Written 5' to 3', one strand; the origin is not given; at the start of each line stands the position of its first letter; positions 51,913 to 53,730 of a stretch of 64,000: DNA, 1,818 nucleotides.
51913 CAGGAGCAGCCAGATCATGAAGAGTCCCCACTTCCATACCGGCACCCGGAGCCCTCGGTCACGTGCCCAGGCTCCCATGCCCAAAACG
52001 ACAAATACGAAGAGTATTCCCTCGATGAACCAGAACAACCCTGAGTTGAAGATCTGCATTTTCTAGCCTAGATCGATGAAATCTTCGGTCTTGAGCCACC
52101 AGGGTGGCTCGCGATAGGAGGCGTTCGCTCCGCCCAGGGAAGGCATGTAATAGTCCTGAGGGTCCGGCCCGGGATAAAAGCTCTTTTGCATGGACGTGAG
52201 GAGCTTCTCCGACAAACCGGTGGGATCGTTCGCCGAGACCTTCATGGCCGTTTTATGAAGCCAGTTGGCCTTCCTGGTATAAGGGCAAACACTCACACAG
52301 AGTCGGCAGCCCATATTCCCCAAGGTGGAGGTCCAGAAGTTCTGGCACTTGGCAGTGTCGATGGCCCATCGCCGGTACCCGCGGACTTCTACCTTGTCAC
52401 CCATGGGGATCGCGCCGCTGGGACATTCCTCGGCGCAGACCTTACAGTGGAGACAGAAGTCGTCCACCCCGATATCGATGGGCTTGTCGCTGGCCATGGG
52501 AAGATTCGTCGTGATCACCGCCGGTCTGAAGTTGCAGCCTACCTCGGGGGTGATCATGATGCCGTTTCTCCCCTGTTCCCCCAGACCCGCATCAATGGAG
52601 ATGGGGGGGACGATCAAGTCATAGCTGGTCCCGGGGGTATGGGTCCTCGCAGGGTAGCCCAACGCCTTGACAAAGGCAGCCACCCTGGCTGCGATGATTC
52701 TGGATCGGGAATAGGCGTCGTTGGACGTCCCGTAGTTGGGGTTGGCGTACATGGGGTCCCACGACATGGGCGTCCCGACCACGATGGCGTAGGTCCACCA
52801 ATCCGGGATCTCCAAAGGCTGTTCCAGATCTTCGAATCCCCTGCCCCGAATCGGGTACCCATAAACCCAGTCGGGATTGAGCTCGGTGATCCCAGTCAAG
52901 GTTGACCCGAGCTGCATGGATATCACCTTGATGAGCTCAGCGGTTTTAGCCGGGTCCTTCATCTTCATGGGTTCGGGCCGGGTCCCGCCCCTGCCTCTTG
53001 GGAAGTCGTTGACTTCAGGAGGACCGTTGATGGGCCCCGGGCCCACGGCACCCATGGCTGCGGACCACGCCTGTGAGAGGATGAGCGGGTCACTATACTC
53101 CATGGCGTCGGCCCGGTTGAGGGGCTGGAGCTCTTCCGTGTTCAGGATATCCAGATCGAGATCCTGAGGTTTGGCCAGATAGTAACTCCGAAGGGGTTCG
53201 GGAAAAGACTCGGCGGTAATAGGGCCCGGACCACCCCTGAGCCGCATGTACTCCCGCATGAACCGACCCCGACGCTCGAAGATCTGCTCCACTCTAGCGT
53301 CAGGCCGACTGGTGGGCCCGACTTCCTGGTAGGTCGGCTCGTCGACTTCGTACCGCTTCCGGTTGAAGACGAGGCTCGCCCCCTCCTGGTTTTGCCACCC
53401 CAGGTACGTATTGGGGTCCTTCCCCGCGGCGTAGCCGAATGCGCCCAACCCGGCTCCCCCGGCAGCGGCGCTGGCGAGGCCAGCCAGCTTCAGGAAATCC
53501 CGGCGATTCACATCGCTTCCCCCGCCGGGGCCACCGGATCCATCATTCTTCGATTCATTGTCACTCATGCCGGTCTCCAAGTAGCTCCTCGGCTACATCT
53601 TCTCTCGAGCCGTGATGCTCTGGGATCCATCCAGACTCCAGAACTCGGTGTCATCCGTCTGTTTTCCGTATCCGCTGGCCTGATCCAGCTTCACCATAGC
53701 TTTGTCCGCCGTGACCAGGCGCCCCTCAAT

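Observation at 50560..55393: Reductive-dehalogenase gene cluster (rdhB2-rdhA2-rdhA1-rdhB1-rdhC) in a high-GC genome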

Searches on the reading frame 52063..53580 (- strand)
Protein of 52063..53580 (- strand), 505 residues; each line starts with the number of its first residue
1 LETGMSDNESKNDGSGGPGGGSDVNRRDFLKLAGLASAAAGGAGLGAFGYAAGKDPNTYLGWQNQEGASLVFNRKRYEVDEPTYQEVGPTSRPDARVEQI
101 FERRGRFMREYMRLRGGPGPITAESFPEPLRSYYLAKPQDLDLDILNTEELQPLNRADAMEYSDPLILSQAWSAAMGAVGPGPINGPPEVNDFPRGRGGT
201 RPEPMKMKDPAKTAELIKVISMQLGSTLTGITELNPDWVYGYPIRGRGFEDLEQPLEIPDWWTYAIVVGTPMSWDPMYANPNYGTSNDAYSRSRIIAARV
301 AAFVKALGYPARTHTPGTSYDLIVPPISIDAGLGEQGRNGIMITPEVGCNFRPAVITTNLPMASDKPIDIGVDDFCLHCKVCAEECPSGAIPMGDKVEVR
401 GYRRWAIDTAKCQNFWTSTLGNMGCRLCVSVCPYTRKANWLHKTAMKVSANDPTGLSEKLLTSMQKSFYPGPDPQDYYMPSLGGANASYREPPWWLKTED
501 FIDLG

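Call 3: search_protein_families(library=pfam, proteins=[window:52063-53580:-], max_evalue=0.01)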
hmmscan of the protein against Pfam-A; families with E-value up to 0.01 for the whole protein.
window:52063-53580:- (505 aa): 13 families
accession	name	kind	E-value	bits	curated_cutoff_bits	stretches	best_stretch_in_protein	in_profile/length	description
PF12838.12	Fer4_7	-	5.8e-10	39.9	27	1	376-434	2-50/52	4Fe-4S dicluster domain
PF13484.11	Fer4_16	-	1.3e-07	32.8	30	1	376-434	2-65/66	4Fe-4S double cluster binding domain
PF12837.12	Fer4_6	-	3.2e-06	27.3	25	1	374-391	7-24/24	4Fe-4S binding domain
PF00037.32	Fer4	-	4.5e-05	23.5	21.1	1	374-391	6-23/24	4Fe-4S binding domain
PF13534.11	Fer4_17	-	0.00015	22.7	22.2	0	376-391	2-17/61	4Fe-4S dicluster domain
PF12797.12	Fer4_2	-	0.00025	21.3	24.5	0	374-388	8-22/22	4Fe-4S binding domain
PF10518.14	TAT_signal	-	0.0026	18.1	22.7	1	23-41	1-19/21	TAT (twin-arginine translocation) pathway signal sequence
PF13187.11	Fer4_9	-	0.0031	18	27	0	369-391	25-52/52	4Fe-4S dicluster domain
PF12800.12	Fer4_4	-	0.004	17.8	24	0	423-434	5-16/17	4Fe-4S binding domain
PF13237.11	Fer4_10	-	0.0046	17.3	25.5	0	374-433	7-53/53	4Fe-4S dicluster domain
PF14697.11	Fer4_21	-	0.0065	17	35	0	374-434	6-53/59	4Fe-4S dicluster domain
PF13183.11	Fer4_8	-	0.0072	17.3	27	0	375-434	4-66/68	4Fe-4S dicluster domain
PF12798.12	Fer4_3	-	0.0098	17.1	27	0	424-434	3-13/15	4Fe-4S binding domain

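Call 4: search_protein_families(library=ncbifam, proteins=[window:52063-53580:-], max_evalue=0.01)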
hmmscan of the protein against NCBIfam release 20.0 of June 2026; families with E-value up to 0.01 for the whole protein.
window:52063-53580:- (505 aa): 21 families
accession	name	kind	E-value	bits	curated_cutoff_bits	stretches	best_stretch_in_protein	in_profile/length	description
TIGR02486.1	RDH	subfamily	1.9e-47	162.6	160.35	1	256-468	81-311/314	reductive dehalogenase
TIGR00276.1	TIGR00276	equivalog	1.4e-13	50.6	200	1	326-453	135-262/337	tRNA epoxyqueuosine(34) reductase QueG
NF033683.1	di_4Fe-4S_YfhL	equivalog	2.9e-07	30.7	86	1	372-434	5-56/80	YfhL family 4Fe-4S dicluster ferredoxin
NF040864.1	HgcB_ferredoxin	equivalog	0.0001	22.1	99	0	347-393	17-63/93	mercury methylation ferredoxin HgcB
TIGR01971.1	NuoI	subfamily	0.00015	21.3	113.05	1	375-404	82-111/121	NADH-quinone oxidoreductase, chain I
TIGR02179.1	PorD_KorD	subfamily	0.00046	20.3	60.05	1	374-394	55-75/78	2-oxoacid:acceptor oxidoreductase, delta subunit, pyruvate/2-ketoisovalerate family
NF041782.1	mnquin_red_QrcC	equivalog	0.00097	18.9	400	0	423-443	102-123/239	menaquinone reductase iron-sulfur cluster-binding subunit QrcC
NF040684.1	PorD_Arch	equivalog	0.0014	18.7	120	1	374-393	62-81/85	pyruvate synthase subunit PorD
TIGR01409.1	TAT_signal_seq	domain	0.0018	18.6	16.7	1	24-44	1-21/29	twin-arginine translocation signal domain-containing protein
NF004540.0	PRK05888.2-1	equivalog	0.0021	17.7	215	1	374-406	86-118/139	NADH-quinone oxidoreductase subunit NuoI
NF045797.1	DsrO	equivalog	0.0023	17.4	200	0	423-457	136-171/235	sulfate reduction electron transfer complex DsrMKJOP subunit DsrO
NF038196.1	ferrodoxin_EFR1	subfamily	0.0029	17.7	75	1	369-396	179-206/242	EFR1 family ferrodoxin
NF058577.1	FdxA_fam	equivalog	0.0031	17.7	65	0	372-433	5-49/52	4Fe-4S ferredoxin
NF045874.1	Vhu_polyferre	exception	0.0031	16.3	600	1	374-434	157-210/381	F420-non-reducing hydrogenase associated-polyferredoxin VhuB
NF004537.0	PRK05888.1-3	equivalog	0.0037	16.8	163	1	374-433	68-126/204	NADH-quinone oxidoreductase subunit NuoI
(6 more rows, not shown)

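Call 9: search_solved_structures(query=window:52063-53580:-, max_evalue=0.001, show_alignments=2)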
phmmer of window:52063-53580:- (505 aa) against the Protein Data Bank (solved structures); distinct sequences matched with E-value up to 0.001: 7.
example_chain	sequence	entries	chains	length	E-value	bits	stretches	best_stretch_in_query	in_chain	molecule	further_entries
4ras_A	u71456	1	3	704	3.6e-46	160.8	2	194-439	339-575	Oxidoreductase, NAD-binding/iron-sulfur cluster-binding protein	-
6zxu_A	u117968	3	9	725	4.2e-46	160.6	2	194-439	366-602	Oxidoreductase, NAD-binding/iron-sulfur cluster-binding protein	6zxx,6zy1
6zy0_A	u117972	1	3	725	5.6e-46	160.2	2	194-439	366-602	Oxidoreductase, NAD-binding/iron-sulfur cluster-binding protein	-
4uqu_A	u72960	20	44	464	5.4e-33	117.3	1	204-444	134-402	TETRACHLOROETHENE REDUCTIVE DEHALOGENASE CATALYTIC SUBUNIT PCEA | TETRACHLOROETHENE REDUCTIVE DEHALOGENASE CATALYTIC SUBUNIT | Tetrachloroethene reductive dehal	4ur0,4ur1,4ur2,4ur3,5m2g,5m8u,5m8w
8q4h_A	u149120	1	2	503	1.4e-25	92.8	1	284-446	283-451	Tetrachloroethene reductive dehalogenase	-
5d08_A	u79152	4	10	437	7.5e-09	37.7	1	305-440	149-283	Epoxyqueuosine reductase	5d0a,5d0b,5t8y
5d6s_A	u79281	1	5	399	1e-05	27.3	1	325-437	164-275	Epoxyqueuosine reductase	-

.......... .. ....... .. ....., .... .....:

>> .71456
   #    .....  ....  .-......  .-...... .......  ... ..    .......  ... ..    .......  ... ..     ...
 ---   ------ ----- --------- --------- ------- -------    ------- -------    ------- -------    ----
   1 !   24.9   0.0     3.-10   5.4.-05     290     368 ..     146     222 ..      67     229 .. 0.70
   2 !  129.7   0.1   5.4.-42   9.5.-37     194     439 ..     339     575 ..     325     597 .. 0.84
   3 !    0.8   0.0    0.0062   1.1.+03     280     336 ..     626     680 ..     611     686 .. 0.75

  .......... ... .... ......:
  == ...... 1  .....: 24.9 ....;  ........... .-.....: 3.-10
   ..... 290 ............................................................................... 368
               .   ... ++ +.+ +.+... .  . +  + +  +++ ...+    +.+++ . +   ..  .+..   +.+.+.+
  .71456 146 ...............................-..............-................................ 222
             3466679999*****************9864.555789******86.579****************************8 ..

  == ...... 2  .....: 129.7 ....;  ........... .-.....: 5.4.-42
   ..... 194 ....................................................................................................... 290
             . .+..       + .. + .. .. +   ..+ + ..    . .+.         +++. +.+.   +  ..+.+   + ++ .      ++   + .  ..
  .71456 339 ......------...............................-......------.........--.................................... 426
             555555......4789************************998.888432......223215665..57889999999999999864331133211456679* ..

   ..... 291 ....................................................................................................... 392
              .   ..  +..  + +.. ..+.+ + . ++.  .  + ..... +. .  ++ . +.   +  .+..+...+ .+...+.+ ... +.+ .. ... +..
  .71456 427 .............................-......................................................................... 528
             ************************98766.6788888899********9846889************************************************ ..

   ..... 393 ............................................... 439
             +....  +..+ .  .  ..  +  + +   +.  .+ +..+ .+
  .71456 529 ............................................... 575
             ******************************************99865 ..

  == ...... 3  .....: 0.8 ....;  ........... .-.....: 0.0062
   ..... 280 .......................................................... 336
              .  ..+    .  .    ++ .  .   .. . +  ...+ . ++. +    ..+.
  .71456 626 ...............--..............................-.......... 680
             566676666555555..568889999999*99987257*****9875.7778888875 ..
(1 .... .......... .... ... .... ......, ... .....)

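Call 10: find_homologous_proteins(query=window:52063-53580:-, max_evalue=1e-10)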
Query window:52063-53580:- (505 aa): 511 proteins with E <= 1e-10 among 8000 candidates; the best 120 are listed.
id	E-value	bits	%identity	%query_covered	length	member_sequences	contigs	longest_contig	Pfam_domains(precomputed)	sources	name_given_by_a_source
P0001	0.0e+0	1184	100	99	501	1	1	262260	PF12837.13,PF13484.12,PF12838.13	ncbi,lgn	-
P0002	0.0e+0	1080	88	99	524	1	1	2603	PF12837.13,PF13484.12,PF12838.13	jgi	-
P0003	0.0e+0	1019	82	99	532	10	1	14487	PF12837.13,PF13484.12,PF12838.13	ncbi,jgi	-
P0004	0.0e+0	1015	84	99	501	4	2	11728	PF12837.13,PF13484.12,PF12838.13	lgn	-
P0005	1.9e-298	1008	83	99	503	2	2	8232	PF12837.13,PF13484.12,PF12838.13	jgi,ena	-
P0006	6.3e-297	1003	81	99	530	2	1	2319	PF12837.13,PF13484.12,PF12838.13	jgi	jgi:reductive dehalogenase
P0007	7.7e-288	973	79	97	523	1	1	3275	PF12837.13,PF13484.12,PF12838.13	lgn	-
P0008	3.7e-284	961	81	95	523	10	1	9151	PF12837.13,PF13484.12,PF12838.13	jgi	-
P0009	2.7e-280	948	80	97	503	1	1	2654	PF12837.13,PF13484.12,PF12838.13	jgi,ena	-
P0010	3.4e-280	948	80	99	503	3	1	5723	PF12837.13,PF13484.12,PF12838.13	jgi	jgi:epoxyqueuosine reductase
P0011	4.1e-279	945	78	99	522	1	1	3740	PF12837.13,PF13484.12,PF12838.13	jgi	-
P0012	6.8e-279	944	76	97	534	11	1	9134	PF12837.13,PF13484.12,PF12838.13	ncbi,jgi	jgi:reductive dehalogenase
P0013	2.0e-277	939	80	95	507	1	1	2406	PF13484.12,PF12838.13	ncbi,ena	-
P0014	4.0e-276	935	78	95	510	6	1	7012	PF12837.13,PF13484.12,PF12838.13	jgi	jgi:reductive dehalogenase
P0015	2.8e-274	929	77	95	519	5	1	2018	PF12837.13,PF13484.12,PF12838.13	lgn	-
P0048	9.2e-237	805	70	96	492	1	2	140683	PF12837.13,PF13484.12,PF12838.13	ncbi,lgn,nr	ncbi:MAG: reductive dehalogenase [Gemmatimonadales bacterium]|nr:reductive dehalogenase [Gemmatimona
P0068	1.7e-218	744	64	95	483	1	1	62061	PF10518.15,PF13484.12,PF12838.13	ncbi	ncbi:reductive dehalogenase [candidate division KSB1 bacterium]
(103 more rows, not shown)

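Call 11: find_encoding_contigs(protein=P0001, flank=10000, max_places=3)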
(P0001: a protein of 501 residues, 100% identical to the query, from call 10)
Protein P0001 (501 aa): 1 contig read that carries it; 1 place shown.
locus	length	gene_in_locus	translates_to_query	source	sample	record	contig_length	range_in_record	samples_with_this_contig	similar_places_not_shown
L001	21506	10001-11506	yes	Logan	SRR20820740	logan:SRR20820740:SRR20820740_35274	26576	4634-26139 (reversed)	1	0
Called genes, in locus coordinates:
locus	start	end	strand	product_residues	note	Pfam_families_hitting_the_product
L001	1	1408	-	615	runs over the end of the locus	?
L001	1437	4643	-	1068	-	PF02837:Glyco_hydro_2_N, PF22666:Glyco_hydro_2_N2 (faint), PF00703:Glyco_hydro_2, PF02836:Glyco_hydro_2_C, PF16353:LacZ_4, PF02929:Bgal_small_N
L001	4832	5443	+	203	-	PF00578:AhpC-TSA, PF08534:Redoxin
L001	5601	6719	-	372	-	PF00144:Beta-lactamase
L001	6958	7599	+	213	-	-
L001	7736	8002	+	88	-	-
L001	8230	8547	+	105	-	PF27193:VcrB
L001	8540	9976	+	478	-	PF13484:Fer4_16 (weak)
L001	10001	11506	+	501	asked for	PF12837:Fer4_6 (faint), PF12838:Fer4_7, PF13484:Fer4_16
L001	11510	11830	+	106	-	PF27193:VcrB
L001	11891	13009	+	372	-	PF04205:FMN_bind, PF12801:Fer4_5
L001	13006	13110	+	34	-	-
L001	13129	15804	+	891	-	PF14870:PSII_BNR (faint), PF25852:DUF6242_C (faint), PF02012:BNR (faint), PF15899:BNR_6 (faint), PF15902:Sortilin-Vps10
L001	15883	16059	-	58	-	-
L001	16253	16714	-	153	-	PF00027:cNMP_binding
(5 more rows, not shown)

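Call 12: list_cluster_members(proteins=[P0001, P0048, P0068, P0003])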
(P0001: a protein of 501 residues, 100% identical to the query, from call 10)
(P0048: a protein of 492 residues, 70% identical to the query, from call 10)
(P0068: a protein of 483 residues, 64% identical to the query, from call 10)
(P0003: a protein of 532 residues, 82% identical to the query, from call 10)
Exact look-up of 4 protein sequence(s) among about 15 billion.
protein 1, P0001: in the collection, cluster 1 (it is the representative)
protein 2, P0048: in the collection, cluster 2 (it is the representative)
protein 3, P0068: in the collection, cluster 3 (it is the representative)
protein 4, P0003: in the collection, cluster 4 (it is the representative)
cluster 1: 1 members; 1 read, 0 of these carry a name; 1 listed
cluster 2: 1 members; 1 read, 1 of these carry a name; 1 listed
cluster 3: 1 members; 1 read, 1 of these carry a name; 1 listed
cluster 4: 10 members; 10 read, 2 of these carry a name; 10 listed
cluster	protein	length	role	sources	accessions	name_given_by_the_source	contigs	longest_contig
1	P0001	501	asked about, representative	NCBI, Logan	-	-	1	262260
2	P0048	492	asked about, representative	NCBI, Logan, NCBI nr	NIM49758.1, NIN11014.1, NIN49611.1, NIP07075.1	MAG: reductive dehalogenase [Gemmatimonadales bacterium] | reductive dehalogenase [Gemmatimonadales bacterium]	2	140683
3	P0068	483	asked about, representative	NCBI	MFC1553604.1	reductive dehalogenase [candidate division KSB1 bacterium]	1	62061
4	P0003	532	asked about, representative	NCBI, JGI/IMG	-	-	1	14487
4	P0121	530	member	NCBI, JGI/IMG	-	reductive dehalogenase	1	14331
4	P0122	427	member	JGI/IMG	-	reductive dehalogenase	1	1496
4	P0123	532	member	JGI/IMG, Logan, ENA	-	-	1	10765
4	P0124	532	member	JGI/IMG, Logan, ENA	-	-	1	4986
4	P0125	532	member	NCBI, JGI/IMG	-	-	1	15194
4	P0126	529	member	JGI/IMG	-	-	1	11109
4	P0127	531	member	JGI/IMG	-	-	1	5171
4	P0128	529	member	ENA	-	-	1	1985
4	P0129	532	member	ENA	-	-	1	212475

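Call 16: find_related_loci(query=window:52063-53580:-, collection=genome_contigs, flank=8000)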
Query window:52063-53580:- (505 aa) in genome_contigs; peptide patterns used: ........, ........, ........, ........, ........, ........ (x = any residue, [..] = any of these).
45 stretches matched a pattern; 27 encode a relative of the query (tblastn E <= 1e-3); 27 distinct loci.
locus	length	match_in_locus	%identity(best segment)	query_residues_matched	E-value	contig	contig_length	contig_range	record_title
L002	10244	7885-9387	84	4-504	0e+0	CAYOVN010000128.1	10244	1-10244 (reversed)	MAG TPA_asm: uncultured Gemmatimonadaceae bacterium isolate SRP155585_co2_208 genome assembly, contig: NODE_4901_length_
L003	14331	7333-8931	83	2-505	0e+0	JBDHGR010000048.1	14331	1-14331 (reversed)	MAG: Gemmatimonadota bacterium isolate M8-58_Bin_476 M8-58_Bin_476_scaffold_19641, whole genome shotgun sequence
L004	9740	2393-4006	75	2-504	0e+0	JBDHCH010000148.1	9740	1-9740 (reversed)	MAG: Gemmatimonadota bacterium isolate M8-12_Bin_85 M8-12_Bin_85_scaffold_25380, whole genome shotgun sequence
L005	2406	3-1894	77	2-504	0e+0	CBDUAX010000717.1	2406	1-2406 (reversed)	MAG TPA_asm: uncultured bacterium isolate ERR2431952_binner23_Refined_41 genome assembly, contig: ERZ23880211.92871, who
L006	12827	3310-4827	71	5-505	0e+0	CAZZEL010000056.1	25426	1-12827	MAG TPA_asm: uncultured Gemmatimonadaceae bacterium isolate binchicken_co15_227 genome assembly, contig: NODE_879_length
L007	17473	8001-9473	76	14-504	0e+0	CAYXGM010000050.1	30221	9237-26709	MAG TPA_asm: uncultured Gemmatimonadaceae bacterium isolate SRP141376_co1_394 genome assembly, contig: NODE_3518_length_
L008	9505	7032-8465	71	24-505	0e+0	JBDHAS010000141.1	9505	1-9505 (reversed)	MAG: Gemmatimonadota bacterium isolate M3-44_Bin_339 M3-44_Bin_339_scaffold_34328, whole genome shotgun sequence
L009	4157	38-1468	70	24-505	0e+0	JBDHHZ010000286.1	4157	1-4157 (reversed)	MAG: Gemmatimonadota bacterium isolate M8-62_Bin_385 M8-62_Bin_385_scaffold_144153, whole genome shotgun sequence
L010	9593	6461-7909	68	5-503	0e+0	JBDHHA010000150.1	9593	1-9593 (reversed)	MAG: Gemmatimonadota bacterium isolate M8-62_Bin_109 M8-62_Bin_109_scaffold_34859, whole genome shotgun sequence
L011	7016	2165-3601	66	24-504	0e+0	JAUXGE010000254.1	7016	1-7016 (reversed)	MAG: Planctomycetota bacterium isolate CSMAG_2921 CSMAG_2921_k117_5096486_length_7016_cov_21.9726, whole genome shotgun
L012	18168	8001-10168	67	40-505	0e+0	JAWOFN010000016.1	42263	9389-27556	MAG: bacterium isolate BLK6-1.bin.45 k191_1517570, whole genome shotgun sequence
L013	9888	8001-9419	63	26-504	0e+0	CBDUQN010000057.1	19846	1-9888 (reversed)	MAG TPA_asm: uncultured bacterium isolate SRR22302361_binner12_Refined_26 genome assembly, contig: ERZ25748748.1099, who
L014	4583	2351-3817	60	1-504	0e+0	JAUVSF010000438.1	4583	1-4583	MAG: Acidobacteriota bacterium isolate CSMAG_733 CSMAG_733_k127_24525_length_4583_cov_24.1795, whole genome shotgun sequ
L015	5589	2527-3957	61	21-504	0e+0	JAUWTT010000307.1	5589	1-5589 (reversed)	MAG: Acidobacteriota bacterium isolate CSMAG_2587 CSMAG_2587_k127_136523_length_5589_cov_299.1382, whole genome shotgun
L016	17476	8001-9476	59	2-504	0e+0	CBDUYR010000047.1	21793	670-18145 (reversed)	MAG TPA_asm: uncultured bacterium isolate SRR21487739_maxbin2_12 genome assembly, contig: ERZ25074848.119, whole genome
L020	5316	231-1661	59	22-504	0e+0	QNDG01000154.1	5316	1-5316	MAG: candidate division KSB1 bacterium isolate B43_G9 B43_Guay9_scaffold_29163, whole genome shotgun sequence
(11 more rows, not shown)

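Call 40: predict_structure(alignment_id=A1)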
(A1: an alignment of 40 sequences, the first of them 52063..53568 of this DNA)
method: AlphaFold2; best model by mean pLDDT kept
length: 501 residues; sequences in the alignment: 40
mean_pLDDT: 63.8   pTM: 0.56
mean pLDDT of the five models: 63.8, 61.0, 57.9, 53.4, 50.8
residues with pLDDT >= 90: 42; 70-90: 201; 50-70: 110; < 50: 148
segments of 3 or more residues with pLDDT < 50: 1-80, 269-284, 416-421, 432-449, 454-468, 482-491
pLDDT, mean of each block of 10 residues (from residue 1): 32 30 38 29 24 28 30 40 57 79 86 82 92 87 79 63 62 62 84 72 89 79 83 80 79 89 72 34 57 86 90 64 82 74 69 94 74 74 78 76 72 48 56 39 39 45 44 59 43 64 52
secondary structure, 60 per line:
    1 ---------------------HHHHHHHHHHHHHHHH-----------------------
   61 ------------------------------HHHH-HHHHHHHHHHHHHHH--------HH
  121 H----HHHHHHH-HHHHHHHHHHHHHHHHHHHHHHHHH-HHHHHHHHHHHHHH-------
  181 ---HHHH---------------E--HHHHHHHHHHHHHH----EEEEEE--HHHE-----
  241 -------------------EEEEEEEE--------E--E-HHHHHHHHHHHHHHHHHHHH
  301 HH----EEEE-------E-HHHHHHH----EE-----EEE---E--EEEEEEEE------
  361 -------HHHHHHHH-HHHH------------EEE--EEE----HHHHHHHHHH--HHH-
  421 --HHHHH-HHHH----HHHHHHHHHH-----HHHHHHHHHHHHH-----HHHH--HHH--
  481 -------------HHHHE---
elements in order: H22-37 H91-94 H96-110 H126-132 H134-158 H160-173 H184-187 H206-219 E224-229 E260-267 H281-302 E307-310 H320-326 E338-340 E347-354 H368-375 H377-380 E393-395 E398-400 H405-414 H423-427 H429-432 H437-446 H452-464 H470-473 H494-497
